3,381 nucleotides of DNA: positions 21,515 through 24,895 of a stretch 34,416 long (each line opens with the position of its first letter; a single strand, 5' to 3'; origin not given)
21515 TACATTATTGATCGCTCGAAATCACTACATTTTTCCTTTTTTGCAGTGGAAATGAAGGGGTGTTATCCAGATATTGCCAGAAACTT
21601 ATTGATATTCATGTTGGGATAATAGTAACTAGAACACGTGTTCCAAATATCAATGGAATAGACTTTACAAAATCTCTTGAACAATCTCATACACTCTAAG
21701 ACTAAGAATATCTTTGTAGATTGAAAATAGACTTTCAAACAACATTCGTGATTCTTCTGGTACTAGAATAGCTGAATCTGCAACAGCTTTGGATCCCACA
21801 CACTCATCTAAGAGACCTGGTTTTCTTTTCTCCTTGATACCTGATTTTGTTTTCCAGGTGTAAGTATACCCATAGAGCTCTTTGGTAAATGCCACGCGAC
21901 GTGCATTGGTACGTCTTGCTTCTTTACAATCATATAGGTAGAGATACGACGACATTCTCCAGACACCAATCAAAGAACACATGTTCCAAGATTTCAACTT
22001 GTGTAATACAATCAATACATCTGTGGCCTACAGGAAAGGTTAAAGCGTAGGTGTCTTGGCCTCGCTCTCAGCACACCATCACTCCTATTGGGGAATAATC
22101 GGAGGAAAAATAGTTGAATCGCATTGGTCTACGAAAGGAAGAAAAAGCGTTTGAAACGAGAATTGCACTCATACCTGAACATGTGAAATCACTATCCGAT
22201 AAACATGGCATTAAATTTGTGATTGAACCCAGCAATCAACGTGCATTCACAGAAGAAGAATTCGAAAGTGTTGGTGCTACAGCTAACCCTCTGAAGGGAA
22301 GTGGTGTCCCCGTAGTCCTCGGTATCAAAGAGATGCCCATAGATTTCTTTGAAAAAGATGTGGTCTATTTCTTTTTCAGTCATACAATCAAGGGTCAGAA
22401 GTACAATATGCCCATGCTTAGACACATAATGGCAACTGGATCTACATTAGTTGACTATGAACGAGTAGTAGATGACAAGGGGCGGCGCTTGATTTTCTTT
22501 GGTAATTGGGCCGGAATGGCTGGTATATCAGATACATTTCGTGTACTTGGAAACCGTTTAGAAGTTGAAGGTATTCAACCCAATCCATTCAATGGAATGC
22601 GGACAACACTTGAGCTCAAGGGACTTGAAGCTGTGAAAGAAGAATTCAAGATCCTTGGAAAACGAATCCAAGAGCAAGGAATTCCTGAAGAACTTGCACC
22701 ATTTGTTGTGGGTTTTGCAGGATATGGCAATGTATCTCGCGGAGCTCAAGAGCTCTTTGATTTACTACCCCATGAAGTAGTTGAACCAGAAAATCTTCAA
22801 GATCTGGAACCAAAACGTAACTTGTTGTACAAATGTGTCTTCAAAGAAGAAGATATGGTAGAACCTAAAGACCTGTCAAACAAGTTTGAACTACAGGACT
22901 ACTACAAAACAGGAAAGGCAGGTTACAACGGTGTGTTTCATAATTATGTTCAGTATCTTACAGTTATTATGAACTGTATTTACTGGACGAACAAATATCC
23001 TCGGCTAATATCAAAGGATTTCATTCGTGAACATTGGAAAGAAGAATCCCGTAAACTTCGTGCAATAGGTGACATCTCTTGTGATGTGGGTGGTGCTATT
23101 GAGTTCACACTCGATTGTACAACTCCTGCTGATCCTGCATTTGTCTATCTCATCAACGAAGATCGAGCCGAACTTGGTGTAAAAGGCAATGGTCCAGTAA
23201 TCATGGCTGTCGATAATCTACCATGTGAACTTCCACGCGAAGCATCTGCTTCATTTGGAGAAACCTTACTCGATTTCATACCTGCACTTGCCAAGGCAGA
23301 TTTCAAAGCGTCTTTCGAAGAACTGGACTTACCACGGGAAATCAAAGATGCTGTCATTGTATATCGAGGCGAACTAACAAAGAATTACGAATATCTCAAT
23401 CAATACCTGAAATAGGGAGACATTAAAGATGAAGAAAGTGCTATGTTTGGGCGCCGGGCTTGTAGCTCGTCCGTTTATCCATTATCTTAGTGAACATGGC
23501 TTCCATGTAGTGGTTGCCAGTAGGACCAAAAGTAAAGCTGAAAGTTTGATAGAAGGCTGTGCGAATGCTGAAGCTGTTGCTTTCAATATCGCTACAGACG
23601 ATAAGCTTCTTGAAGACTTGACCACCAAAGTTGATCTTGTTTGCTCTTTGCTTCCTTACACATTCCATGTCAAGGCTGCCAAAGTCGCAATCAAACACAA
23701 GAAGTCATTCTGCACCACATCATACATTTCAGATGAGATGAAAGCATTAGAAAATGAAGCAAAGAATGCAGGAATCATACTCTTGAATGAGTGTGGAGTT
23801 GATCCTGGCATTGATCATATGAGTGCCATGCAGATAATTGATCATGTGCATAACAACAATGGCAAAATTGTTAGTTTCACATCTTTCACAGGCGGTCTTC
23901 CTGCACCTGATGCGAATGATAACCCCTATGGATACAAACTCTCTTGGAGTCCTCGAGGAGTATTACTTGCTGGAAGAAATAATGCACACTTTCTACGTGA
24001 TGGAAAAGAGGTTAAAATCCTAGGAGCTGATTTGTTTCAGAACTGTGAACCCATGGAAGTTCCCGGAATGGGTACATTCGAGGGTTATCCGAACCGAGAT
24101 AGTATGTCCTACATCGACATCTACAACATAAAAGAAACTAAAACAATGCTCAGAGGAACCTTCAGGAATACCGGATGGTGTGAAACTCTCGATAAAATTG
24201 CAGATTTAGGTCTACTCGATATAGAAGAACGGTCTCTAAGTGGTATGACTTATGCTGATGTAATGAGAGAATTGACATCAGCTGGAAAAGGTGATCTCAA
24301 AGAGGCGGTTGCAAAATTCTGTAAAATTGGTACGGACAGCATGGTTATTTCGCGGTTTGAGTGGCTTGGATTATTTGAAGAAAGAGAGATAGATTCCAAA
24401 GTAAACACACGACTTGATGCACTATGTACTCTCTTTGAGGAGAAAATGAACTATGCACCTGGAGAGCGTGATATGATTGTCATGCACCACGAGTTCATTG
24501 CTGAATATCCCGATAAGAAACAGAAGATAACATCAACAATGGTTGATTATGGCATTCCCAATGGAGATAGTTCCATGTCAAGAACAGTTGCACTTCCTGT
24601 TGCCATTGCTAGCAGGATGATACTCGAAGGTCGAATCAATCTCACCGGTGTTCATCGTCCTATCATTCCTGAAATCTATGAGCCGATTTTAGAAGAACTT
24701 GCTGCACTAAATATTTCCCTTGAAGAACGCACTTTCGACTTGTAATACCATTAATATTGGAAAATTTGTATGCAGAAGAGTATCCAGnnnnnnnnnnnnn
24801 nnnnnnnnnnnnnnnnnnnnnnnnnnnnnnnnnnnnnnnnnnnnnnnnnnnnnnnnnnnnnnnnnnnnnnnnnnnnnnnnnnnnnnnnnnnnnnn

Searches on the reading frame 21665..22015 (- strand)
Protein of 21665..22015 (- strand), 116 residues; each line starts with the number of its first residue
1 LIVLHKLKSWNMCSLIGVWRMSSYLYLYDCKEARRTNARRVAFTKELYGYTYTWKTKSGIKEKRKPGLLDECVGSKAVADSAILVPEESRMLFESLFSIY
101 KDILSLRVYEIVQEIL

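Call 8: search_protein_families(library=pfam, proteins=[window:21665-22015:-])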
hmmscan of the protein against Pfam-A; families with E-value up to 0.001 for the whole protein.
window:21665-22015:- (116 aa): 0 families

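Call 11: find_encoding_contigs(protein=window:21665-21955:-, flank=10000, max_places=10)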
Protein window:21665-21955:- (96 aa): no gene with exactly this product is on record in the collection.

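Call 12: search_protein_families(library=ncbifam, proteins=[window:21665-21955:-], max_evalue=0.01)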
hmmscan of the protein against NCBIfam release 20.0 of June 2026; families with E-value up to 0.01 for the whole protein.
window:21665-21955:- (96 aa): 0 families

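Call 13: find_homologous_proteins(query=window:21665-21955:-, max_evalue=0.01)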
Query window:21665-21955:- (96 aa): 168 proteins with E <= 0.01 among 173 candidates; the best 120 are listed.
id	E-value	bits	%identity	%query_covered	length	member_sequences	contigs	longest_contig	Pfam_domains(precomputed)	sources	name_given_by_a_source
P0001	6.4e-54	197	98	100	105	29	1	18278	-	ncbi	-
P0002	1.2e-53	197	96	100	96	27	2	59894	-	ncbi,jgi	-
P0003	3.7e-53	195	96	100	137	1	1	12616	-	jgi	-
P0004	9.4e-53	194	96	99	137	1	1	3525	-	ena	-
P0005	4.6e-52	191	95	99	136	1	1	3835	-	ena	-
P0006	5.2e-52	191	95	99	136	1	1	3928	-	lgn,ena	-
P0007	3.5e-51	189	92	99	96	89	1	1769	-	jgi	jgi:hypothetical protein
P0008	1.3e-49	184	89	99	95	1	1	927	-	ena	-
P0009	1.3e-49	184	88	99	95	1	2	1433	-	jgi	jgi:hypothetical protein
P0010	1.8e-49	183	89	100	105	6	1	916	-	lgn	-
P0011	1.2e-48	181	87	99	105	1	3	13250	-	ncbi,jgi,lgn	-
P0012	1.2e-48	181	87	99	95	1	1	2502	-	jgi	jgi:hypothetical protein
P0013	1.2e-48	180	87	99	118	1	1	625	-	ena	-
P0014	3.3e-48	179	87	99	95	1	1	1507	-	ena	-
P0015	4.1e-48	179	88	99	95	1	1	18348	-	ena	-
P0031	4.8e-43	163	76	99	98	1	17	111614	-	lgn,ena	-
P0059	2.4e-41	157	75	99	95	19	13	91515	-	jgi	jgi:hypothetical protein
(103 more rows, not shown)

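Call 17: find_related_loci(query=A1, collection=genome_contigs, flank=4000)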
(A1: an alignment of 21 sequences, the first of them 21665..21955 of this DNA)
Query A1 (96 aa) in genome_contigs; peptide patterns used: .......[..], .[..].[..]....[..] (x = any residue, [..] = any of these).
85 stretches matched a pattern; 58 encode a relative of the query (tblastn E <= 1e-3); 58 distinct loci.
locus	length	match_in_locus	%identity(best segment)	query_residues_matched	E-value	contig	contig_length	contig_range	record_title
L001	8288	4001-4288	99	1-96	2e-60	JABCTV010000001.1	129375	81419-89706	MAG: Candidatus Thorarchaeota archaeon isolate HM6_B34 NODE_16_length_129375_cov_0.762751, whole genome shotgun sequence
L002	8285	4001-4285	92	1-95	2e-56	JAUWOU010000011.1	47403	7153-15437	MAG: Candidatus Thorarchaeota archaeon isolate CSMAG_2458 CSMAG_2458_k141_1043006_length_47403_cov_21.4362, whole genome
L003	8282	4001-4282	91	1-94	1e-55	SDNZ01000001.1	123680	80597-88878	MAG: Candidatus Thorarchaeota archaeon isolate AMARA_8 AMARA-sed17-121, whole genome shotgun sequence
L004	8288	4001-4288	77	1-96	3e-51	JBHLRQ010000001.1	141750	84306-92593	MAG: Candidatus Thorarchaeota archaeon isolate TM1S.149 TM1S.149@74, whole genome shotgun sequence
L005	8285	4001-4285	79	2-96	6e-51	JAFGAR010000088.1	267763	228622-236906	MAG: Candidatus Thorarchaeota archaeon isolate Zod_maxbin.0292 k87_2924225, whole genome shotgun sequence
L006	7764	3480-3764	75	1-95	4e-49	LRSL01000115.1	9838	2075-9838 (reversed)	MAG: Candidatus Thorarchaeota archaeon SMTZ1-45 WOR1_30_36_9218, whole genome shotgun sequence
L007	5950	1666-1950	77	1-95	4e-49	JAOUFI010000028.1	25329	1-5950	MAG: Candidatus Thorarchaeota archaeon isolate 4_1_July_SF_Bin37 4_1_July_SF_Bin37_scaffold_723_c1, whole genome shotgun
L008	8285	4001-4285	75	1-95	3e-49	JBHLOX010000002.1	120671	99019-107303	MAG: Promethearchaeota archaeon isolate DZ3S.281 DZ3S.281@223, whole genome shotgun sequence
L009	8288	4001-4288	74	1-96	7e-49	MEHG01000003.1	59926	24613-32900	MAG: Candidatus Thorarchaeota archaeon AB_25 ThorAB25_contig000003, whole genome shotgun sequence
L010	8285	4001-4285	73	1-95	3e-48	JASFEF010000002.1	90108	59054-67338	MAG: Candidatus Thorarchaeota archaeon isolate D0606M12metaG_Bin_135 D0606M12metaG_FD_scaffold_7_c1, whole genome shotgu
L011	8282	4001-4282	74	1-94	2e-48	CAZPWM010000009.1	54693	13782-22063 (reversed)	MAG TPA_asm: uncultured archaeon isolate SRP214966_co4_397 genome assembly, contig: NODE_314_length_54693_cov_7.825579,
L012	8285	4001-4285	74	1-95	1e-47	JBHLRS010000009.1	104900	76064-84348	MAG: Candidatus Thorarchaeota archaeon isolate TM1S.264 TM1S.264@170, whole genome shotgun sequence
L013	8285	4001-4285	74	1-95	1e-47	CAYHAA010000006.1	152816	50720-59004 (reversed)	MAG TPA_asm: uncultured archaeon isolate ERP119294_co1_301 genome assembly, contig: NODE_98_length_152816_cov_99.340270,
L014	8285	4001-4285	76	1-95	8e-48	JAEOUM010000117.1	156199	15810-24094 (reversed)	MAG: Candidatus Thorarchaeota archaeon isolate FT5_021 k127_33232939, whole genome shotgun sequence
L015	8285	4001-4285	74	1-95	9e-47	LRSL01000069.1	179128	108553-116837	MAG: Candidatus Thorarchaeota archaeon SMTZ1-45 WOR1_30_36_30, whole genome shotgun sequence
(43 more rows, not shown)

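Call 40: predict_structure(alignment_id=A1)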
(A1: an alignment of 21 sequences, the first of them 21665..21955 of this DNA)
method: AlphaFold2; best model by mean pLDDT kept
length: 96 residues; sequences in the alignment: 21
mean_pLDDT: 88.9   pTM: 0.74
mean pLDDT of the five models: 88.9, 87.7, 87.4, 74.5, 64.0
residues with pLDDT >= 90: 61; 70-90: 29; 50-70: 6; < 50: 0
segments of 3 or more residues with pLDDT < 50: none
pLDDT, mean of each block of 10 residues (from residue 1): 89 75 92 88 91 91 94 94 92 78
secondary structure, 60 per line:
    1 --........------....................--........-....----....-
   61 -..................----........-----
elements in order: E3-10 H17-28 E29-36 E39-46 H48-51 E56-59 E62-66 H67-79 E84-91

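Call 45: fold_search(model_id=the predicted structure, library=pdb)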
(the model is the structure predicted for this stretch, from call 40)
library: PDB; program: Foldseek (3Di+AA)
matches with E <= 10: 1088; with E <= 0.001: 0
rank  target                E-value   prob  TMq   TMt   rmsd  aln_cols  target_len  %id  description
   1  7r30_B                6.4e-02  0.69  0.33  0.32  13.0        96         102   12  Carbon regulatory PII-like protein SbtB from Synechocystis sp. 6803 in complex with ADP and AMP resulting from ADP soa (released 2023-02-15)
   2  4y6i_D                6.4e-02  0.57  0.29  0.27  13.1       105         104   10  Crystal structure of E.coli CutA1 E61V/C16A/C39A/C79A mutation (released 2015-09-23)
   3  5h1o_A                7.7e-02  0.98  0.49  0.54   3.4        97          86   18  CRISPR-associated protein (released 2017-10-18)
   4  2zom_B                7.7e-02  0.47  0.28  0.26  13.0       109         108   14  Crystal structure of CutA1 from Oryza sativa (released 2009-05-26)
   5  8rd8_FG               8.2e-02  0.57  0.36  0.35   9.5       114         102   12  Cryo-EM structure of P. urativorans 70S ribosome in complex with hibernation factors Balon and RaiA (structure 1). (released 2024-02-21)
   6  3aa9_C                8.2e-02  0.47  0.28  0.27  13.2       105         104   10  Crystal Structure Analysis of the Mutant CutA1 (E61V) from E. coli (released 2010-08-11)
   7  1vhf                  8.7e-02  0.63  0.33  0.32  13.7       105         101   15  Crystal structure of periplasmic divalent cation tolerance protein (released 2003-12-30)
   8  4y6i_A                8.7e-02  0.51  0.29  0.28  13.1       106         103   10  Crystal structure of E.coli CutA1 E61V/C16A/C39A/C79A mutation (released 2015-09-23)
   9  5d4p_A                8.7e-02  0.33  0.28  0.26  14.6       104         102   12  Structure of CPII bound to ADP and bicarbonate, from Thiomonas intermedia K12 (released 2016-09-28)
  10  2go8                  9.3e-02  0.75  0.35  0.37  11.6        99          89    8  Crystal structure of YQJZ_BACSU FROM Bacillus subtilis. Northeast structural genomics TARGET SR435 (released 2006-04-25)
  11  4ybb_AF               9.3e-02  0.63  0.38  0.35  13.9       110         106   11  High-resolution structure of the Escherichia coli ribosome (released 2015-03-18)
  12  1osc_D                1.0e-01  0.41  0.30  0.27  13.8       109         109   13  Crystal structure of rat CUTA1 at 2.15 A resolution (released 2003-11-25)
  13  7egk_B                1.0e-01  0.15  0.23  0.21  15.8       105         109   13  Bicarbonate transporter complex SbtA-SbtB bound to AMP (released 2021-05-26)
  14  2djw_H                1.1e-01  0.80  0.39  0.45  11.3       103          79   12  Crystal structure of TTHA0845 from Thermus thermophilus HB8 (released 2006-09-12)
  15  1uku                  1.1e-01  0.66  0.35  0.33  13.4       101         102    9  Crystal Structure of Pyrococcus horikoshii CutA1 Complexed with Cu2+ (released 2004-01-13)
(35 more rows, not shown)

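Call 78: find_encoding_contigs(protein=P0031, flank=1500, max_places=10)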
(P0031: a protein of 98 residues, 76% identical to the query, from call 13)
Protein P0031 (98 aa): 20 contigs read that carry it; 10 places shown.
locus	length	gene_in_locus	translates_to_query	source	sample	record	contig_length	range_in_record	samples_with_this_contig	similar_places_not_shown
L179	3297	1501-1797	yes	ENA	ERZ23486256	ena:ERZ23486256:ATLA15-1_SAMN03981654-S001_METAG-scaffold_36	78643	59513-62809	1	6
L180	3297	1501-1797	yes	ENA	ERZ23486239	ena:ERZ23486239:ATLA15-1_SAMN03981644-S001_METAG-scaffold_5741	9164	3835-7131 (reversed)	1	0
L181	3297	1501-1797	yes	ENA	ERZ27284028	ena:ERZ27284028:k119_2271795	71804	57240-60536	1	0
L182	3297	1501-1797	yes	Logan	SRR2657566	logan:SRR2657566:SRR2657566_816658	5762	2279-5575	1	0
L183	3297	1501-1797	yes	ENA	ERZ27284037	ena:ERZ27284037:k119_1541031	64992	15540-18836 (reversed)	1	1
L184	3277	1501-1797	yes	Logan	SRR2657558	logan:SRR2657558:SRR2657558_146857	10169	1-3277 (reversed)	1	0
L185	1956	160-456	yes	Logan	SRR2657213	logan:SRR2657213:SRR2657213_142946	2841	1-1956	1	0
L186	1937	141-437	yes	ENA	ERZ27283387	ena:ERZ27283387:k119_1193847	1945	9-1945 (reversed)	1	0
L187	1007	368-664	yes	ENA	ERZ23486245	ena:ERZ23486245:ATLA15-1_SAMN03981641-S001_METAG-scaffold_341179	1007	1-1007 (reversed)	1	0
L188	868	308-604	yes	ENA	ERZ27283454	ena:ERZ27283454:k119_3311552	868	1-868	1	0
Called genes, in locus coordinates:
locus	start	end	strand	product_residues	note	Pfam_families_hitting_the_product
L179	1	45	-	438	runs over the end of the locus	PF01488:Shikimate_DH (faint), PF03435:Sacchrp_dh_NADP, PF16653:Sacchrp_dh_C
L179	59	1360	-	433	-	PF05222:AlaDh_PNT_N, PF01262:AlaDh_PNT_C (weak)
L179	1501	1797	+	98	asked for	-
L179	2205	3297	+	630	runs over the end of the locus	PF01855:POR_N, PF02775:TPP_enzyme_C, PF12797:Fer4_2 (faint), PF13237:Fer4_10 (weak), PF13187:Fer4_9 (weak), PF00037:Fer4, PF12837:Fer4_6 (weak)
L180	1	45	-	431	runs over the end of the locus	-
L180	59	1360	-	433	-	PF05222:AlaDh_PNT_N, PF01262:AlaDh_PNT_C (weak)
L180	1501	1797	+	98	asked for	-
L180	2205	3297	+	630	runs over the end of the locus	PF01855:POR_N, PF02775:TPP_enzyme_C, PF12797:Fer4_2 (faint), PF13237:Fer4_10 (weak), PF13187:Fer4_9 (weak), PF00037:Fer4, PF12837:Fer4_6 (weak)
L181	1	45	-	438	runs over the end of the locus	PF01488:Shikimate_DH (faint), PF03435:Sacchrp_dh_NADP, PF16653:Sacchrp_dh_C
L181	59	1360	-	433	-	PF05222:AlaDh_PNT_N, PF01262:AlaDh_PNT_C (weak)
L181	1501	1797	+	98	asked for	-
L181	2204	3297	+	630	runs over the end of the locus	PF01855:POR_N, PF02775:TPP_enzyme_C, PF12797:Fer4_2 (faint), PF13237:Fer4_10 (weak), PF13187:Fer4_9 (weak), PF00037:Fer4, PF12837:Fer4_6 (weak)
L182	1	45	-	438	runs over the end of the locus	PF01488:Shikimate_DH (faint), PF03435:Sacchrp_dh_NADP, PF16653:Sacchrp_dh_C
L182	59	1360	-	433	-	PF05222:AlaDh_PNT_N, PF01262:AlaDh_PNT_C (weak)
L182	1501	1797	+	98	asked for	-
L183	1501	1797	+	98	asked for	-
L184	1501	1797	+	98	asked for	-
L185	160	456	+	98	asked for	-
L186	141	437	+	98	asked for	-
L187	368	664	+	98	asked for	-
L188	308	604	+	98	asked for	-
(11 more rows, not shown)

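Call 79: find_encoding_contigs(protein=P0059, flank=1500, max_places=10)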
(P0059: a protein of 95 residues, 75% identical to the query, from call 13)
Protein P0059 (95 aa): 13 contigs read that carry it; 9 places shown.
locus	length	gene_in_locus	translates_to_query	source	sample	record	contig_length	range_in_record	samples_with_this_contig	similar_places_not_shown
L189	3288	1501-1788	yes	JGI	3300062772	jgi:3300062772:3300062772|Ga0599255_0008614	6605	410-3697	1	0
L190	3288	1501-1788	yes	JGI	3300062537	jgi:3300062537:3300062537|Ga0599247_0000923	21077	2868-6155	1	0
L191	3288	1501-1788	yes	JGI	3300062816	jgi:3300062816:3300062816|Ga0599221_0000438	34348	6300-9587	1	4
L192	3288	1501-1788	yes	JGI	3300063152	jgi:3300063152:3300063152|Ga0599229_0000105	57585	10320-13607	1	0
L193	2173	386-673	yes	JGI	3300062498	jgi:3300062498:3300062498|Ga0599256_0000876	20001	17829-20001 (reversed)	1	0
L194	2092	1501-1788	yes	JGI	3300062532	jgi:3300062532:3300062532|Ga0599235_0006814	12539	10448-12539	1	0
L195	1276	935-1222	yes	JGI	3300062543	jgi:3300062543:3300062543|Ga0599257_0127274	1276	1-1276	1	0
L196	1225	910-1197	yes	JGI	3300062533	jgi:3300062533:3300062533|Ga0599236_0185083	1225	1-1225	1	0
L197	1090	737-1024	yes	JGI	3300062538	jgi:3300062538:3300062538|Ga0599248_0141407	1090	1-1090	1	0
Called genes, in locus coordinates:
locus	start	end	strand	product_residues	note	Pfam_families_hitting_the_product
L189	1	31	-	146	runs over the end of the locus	?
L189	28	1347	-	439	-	PF05222:AlaDh_PNT_N, PF01262:AlaDh_PNT_C (weak)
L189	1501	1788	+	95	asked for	-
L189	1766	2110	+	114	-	-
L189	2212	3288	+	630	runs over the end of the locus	PF01855:POR_N, PF02775:TPP_enzyme_C, PF12797:Fer4_2 (faint), PF13237:Fer4_10 (weak), PF00037:Fer4, PF12837:Fer4_6 (weak)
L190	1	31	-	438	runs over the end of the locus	PF01488:Shikimate_DH (weak), PF03435:Sacchrp_dh_NADP, PF16653:Sacchrp_dh_C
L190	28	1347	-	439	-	PF05222:AlaDh_PNT_N, PF01262:AlaDh_PNT_C (weak)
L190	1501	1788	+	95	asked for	-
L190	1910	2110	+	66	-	-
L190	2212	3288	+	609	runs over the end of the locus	PF01855:POR_N, PF02775:TPP_enzyme_C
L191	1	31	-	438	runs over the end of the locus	PF01488:Shikimate_DH (weak), PF03435:Sacchrp_dh_NADP, PF16653:Sacchrp_dh_C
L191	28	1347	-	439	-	PF05222:AlaDh_PNT_N, PF01262:AlaDh_PNT_C (weak)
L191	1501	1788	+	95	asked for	-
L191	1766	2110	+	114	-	-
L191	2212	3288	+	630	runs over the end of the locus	PF01855:POR_N, PF02775:TPP_enzyme_C, PF12797:Fer4_2 (faint), PF13237:Fer4_10 (weak), PF00037:Fer4, PF12837:Fer4_6 (weak)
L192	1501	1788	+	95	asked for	-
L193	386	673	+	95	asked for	-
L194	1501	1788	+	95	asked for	-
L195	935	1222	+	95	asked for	-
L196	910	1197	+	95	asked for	-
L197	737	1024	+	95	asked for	-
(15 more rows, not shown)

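Call 86: search_solved_structures(query=A1, max_evalue=10)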
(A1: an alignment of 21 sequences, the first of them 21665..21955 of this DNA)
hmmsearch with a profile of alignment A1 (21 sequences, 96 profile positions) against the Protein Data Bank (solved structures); distinct sequences matched with E-value up to 10: 5.
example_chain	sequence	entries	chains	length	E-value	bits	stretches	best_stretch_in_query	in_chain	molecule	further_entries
2aoz_A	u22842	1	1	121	0.13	15.8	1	29-59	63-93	Phospholipase A2 homolog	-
1ppa_A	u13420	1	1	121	0.14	15.7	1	29-59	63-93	PHOSPHOLIPASE A2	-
1s8g_A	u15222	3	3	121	0.15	15.6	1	29-59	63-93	Phospholipase A2 homolog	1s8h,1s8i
9v3a_A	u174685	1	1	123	1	12.9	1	15-53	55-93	Crystal structure of de novo designed serotonin binder SROb2_26_L7F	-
4bob_A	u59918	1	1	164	1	12.9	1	22-59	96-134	ERPP PROTEIN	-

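Call 100: search_protein_families(library=pfam, proteins=[L014:4373-5701:+], max_evalue=0.01)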
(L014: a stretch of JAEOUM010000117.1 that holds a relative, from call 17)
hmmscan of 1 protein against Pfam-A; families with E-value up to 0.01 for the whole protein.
L014:4373-5701:+ (442 aa): 14 families
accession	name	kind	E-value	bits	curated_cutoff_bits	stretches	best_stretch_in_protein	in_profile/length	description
PF13847.12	Methyltransf_31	-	5.3e-22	78.5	27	1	230-335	3-113/145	Methyltransferase domain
PF08241.18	Methyltransf_11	-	9.2e-22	77.9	21.2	1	235-330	1-94/95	Methyltransferase domain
PF13649.12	Methyltransf_25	-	4.3e-20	72.6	27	1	234-327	1-97/97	Methyltransferase domain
PF08242.18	Methyltransf_12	-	4.1e-13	50.3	30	1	235-329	1-98/98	Methyltransferase domain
PF13489.12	Methyltransf_23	-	5.8e-11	42.8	27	1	230-334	22-119/164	Methyltransferase domain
PF01209.24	Ubie_methyltran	-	1.9e-07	31.1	20.1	1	228-330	45-150/233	ubiE/COQ5 methyltransferase family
PF13679.12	Methyltransf_32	-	7.6e-07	29.6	27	1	218-300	13-105/143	Methyltransferase domain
PF02353.26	CMAS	-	7e-06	26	27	1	233-375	65-196/273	Mycolic acid cyclopropane synthetase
PF07021.18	MetW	-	2.5e-05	24.5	21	1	233-323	16-102/193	Methionine biosynthesis protein MetW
PF08003.17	Methyltransf_9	-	3.9e-05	23.2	23.8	1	226-330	111-216/315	Protein of unknown function (DUF1698)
PF06325.19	PrmA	-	0.00014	21.9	22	1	233-332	164-259/296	Ribosomal protein L11 methyltransferase (PrmA)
PF05175.20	MTS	-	0.00022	21.3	23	1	231-304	32-106/170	Methyltransferase small domain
PF20922.3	Anamorsin_N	-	0.0018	18.4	27.1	1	289-332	44-88/163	Anamorsin, N-terminal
PF05401.17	NodS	-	0.0029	17.9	24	1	226-333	39-146/201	Nodulation protein S (NodS)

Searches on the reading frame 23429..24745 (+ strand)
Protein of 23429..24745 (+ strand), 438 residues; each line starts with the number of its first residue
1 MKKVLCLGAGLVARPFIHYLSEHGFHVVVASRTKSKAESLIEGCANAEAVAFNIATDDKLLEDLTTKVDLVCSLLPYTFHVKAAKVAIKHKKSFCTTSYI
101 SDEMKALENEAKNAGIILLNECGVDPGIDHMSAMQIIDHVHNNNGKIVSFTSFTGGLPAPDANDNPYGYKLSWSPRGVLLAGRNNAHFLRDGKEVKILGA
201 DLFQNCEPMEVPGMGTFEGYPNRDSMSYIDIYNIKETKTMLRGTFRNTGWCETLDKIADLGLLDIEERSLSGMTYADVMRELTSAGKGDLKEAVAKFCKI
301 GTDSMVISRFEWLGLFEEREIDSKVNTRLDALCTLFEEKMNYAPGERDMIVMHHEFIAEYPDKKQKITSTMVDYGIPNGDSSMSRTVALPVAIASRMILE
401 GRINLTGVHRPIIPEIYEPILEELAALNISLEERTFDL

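Call 8: search_protein_families(library=pfam, proteins=[window:23429-24745:+])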
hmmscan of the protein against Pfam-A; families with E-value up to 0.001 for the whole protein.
window:23429-24745:+ (438 aa): 3 families
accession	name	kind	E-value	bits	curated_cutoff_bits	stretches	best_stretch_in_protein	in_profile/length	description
PF16653.10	Sacchrp_dh_C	-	8e-83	279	31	1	123-425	1-261/265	Saccharopine dehydrogenase C-terminal domain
PF03435.24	Sacchrp_dh_NADP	-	2.4e-22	80.1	25.1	1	4-118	1-128/129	Saccharopine dehydrogenase NADP binding domain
PF01488.26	Shikimate_DH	-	7.9e-06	26.4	24.3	1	2-57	13-69/138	Shikimate / quinate 5-dehydrogenase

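Call 12: search_protein_families(library=ncbifam, proteins=[window:23429-24745:+], max_evalue=0.01)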
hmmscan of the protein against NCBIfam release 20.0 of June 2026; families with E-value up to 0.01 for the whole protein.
window:23429-24745:+ (438 aa): 5 families
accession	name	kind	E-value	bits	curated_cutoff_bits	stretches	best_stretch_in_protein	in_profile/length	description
TIGR00507.1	aroE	equivalog_domain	1.5e-06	27.6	200.2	1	2-92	118-203/270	shikimate dehydrogenase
TIGR01035.1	hemA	equivalog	7.4e-05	21.9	209.55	1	2-73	181-246/416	glutamyl-tRNA reductase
NF001310.0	PRK00258.1-2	equivalog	0.00019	20.7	221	1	2-72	122-191/279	shikimate dehydrogenase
NF000744.0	PRK00045.1-3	equivalog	0.0019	17.2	429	1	2-73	186-256/447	glutamyl-tRNA reductase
NF008592.0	PRK11559.1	equivalog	0.0051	16.1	397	1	2-83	3-74/296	2-hydroxy-3-oxopropionate reductase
